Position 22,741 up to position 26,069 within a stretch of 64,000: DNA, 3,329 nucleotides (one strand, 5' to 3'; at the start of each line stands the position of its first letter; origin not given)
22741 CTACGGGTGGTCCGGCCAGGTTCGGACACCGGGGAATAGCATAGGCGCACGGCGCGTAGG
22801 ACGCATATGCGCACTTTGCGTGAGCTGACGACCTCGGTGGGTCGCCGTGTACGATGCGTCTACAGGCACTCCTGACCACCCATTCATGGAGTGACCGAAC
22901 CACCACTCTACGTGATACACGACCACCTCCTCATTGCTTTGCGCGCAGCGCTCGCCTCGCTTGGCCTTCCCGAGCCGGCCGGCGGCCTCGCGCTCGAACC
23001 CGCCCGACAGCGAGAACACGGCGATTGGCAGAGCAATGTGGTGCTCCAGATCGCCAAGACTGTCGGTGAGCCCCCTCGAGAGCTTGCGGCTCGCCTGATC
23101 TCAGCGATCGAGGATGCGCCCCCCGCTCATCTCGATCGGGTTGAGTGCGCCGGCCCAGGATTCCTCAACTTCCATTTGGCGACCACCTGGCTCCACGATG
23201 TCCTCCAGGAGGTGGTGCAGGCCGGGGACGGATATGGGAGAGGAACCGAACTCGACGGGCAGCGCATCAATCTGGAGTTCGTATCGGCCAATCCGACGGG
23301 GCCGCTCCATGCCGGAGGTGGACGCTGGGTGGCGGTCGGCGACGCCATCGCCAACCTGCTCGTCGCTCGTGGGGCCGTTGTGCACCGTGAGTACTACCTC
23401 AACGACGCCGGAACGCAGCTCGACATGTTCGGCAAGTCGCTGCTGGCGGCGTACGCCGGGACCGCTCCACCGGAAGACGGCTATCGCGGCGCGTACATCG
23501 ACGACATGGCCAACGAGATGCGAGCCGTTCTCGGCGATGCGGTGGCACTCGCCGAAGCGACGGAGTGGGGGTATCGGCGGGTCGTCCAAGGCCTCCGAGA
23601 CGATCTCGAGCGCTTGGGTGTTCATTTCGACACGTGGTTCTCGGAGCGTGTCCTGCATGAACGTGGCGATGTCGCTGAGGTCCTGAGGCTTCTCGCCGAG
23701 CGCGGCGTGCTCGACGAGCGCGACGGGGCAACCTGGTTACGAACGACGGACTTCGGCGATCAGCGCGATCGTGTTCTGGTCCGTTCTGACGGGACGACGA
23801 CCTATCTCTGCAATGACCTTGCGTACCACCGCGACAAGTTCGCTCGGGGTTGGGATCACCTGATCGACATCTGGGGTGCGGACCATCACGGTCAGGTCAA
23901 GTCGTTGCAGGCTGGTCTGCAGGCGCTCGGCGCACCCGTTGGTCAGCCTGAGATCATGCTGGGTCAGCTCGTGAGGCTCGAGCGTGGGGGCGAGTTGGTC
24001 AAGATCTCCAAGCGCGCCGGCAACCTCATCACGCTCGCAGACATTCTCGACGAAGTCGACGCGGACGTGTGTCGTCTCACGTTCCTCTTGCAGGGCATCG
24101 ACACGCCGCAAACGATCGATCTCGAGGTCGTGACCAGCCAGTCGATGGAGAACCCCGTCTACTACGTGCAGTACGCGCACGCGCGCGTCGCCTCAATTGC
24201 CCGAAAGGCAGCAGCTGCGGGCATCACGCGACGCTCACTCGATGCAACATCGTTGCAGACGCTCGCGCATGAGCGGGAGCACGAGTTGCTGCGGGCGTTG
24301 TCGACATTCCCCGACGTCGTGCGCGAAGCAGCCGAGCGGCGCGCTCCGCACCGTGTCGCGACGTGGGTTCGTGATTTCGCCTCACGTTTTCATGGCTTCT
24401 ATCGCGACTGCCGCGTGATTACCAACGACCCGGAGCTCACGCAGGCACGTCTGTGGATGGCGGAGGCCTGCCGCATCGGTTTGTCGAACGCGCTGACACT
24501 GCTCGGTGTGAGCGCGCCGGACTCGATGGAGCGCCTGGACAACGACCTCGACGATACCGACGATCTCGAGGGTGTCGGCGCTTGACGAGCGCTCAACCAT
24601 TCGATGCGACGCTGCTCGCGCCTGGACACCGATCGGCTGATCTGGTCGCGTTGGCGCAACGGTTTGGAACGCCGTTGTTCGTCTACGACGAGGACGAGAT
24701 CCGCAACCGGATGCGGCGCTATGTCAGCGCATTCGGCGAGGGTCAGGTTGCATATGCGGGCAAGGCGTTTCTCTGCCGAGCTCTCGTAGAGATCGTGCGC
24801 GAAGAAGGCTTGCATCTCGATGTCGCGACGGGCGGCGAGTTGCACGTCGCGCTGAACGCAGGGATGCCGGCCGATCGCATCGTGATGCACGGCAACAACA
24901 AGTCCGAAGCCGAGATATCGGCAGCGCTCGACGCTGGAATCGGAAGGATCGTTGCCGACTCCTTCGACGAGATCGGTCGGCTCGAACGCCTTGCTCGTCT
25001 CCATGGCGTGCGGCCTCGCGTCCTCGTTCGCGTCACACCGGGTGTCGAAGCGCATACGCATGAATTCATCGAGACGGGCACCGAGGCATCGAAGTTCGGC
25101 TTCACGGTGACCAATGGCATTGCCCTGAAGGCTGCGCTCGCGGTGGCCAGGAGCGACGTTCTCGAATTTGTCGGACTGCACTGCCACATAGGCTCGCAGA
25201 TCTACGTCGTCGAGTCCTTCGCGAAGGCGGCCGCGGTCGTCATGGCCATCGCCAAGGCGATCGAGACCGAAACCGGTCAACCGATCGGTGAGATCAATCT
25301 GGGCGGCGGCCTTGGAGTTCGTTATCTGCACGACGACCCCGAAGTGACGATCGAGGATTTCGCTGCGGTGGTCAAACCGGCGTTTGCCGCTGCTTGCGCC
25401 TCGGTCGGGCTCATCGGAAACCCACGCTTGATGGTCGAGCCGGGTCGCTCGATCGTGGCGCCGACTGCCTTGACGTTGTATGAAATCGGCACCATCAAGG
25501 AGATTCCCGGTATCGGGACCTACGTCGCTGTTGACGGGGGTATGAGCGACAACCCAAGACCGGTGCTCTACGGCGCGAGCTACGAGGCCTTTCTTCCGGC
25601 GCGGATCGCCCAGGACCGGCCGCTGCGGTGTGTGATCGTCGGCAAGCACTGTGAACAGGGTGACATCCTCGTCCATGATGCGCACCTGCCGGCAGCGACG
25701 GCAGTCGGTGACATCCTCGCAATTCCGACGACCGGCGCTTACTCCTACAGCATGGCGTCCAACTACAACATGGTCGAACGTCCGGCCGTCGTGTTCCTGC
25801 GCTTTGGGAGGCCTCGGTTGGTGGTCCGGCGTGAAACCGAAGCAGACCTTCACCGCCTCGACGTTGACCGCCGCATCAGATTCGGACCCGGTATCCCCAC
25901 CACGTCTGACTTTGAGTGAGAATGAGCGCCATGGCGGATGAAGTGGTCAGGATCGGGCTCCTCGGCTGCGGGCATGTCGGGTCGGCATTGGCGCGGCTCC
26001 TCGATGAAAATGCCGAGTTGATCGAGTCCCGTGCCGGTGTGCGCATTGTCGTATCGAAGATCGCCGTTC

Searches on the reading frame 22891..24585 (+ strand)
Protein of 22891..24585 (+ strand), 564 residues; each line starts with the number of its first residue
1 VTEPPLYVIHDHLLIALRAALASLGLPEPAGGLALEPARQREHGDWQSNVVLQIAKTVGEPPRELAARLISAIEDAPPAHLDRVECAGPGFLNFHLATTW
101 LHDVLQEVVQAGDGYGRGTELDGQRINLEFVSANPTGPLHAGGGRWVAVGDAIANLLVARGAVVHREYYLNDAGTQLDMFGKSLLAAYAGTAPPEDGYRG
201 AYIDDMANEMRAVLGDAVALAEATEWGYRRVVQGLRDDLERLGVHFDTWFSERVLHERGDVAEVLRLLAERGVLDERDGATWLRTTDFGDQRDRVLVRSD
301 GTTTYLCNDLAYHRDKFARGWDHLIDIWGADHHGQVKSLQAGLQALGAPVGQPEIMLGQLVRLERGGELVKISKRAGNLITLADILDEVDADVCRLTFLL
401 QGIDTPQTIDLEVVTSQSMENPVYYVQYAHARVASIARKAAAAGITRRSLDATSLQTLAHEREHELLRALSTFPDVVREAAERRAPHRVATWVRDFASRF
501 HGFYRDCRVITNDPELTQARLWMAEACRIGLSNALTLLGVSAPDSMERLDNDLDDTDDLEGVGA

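Call 16: search_protein_families(library=pfam, proteins=[window:22891-24585:+], max_evalue=0.001)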
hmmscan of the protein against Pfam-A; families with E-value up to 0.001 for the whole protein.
window:22891-24585:+ (564 aa): 3 families
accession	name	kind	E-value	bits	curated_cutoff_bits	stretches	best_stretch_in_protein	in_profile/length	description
PF05746.21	DALR_1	-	2.8e-30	105.2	22.3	1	426-546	1-117/117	DALR anticodon binding domain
PF03485.21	Arg_tRNA_synt_N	-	3.1e-17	63.4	21.5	1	16-96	6-85/85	Arginyl tRNA synthetase N terminal domain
PF00750.26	tRNA-synt_1d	-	3.4e-15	56.3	23.3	2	259-389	168-298/349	tRNA synthetases class I (R), catalytic domain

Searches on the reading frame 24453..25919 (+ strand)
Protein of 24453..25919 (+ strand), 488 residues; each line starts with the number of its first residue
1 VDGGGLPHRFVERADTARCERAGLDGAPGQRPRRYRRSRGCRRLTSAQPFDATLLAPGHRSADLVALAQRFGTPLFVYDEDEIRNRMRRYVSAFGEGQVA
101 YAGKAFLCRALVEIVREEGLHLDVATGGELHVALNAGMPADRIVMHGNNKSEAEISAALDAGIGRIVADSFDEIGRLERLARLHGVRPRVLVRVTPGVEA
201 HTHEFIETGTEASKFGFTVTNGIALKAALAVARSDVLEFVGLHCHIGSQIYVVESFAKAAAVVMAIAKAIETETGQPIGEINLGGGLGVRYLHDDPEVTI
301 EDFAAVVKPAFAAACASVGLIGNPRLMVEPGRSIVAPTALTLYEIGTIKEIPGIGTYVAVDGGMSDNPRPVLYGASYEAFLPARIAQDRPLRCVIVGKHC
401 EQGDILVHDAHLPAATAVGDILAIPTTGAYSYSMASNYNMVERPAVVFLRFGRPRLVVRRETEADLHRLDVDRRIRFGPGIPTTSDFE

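Call 16: search_protein_families(library=pfam, proteins=[window:24453-25919:+], max_evalue=0.001)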
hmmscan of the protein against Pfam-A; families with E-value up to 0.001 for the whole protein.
window:24453-25919:+ (488 aa): 2 families
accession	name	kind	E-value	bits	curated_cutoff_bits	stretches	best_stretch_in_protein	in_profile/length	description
PF02784.22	Orn_Arg_deC_N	-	8.8e-60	202.6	23.4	1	81-336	2-247/247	Pyridoxal-dependent decarboxylase, pyridoxal binding domain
PF00278.28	Orn_DAP_Arg_deC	-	7.3e-14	52.3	23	1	340-428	9-95/95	Pyridoxal-dependent decarboxylase, C-terminal sheet domain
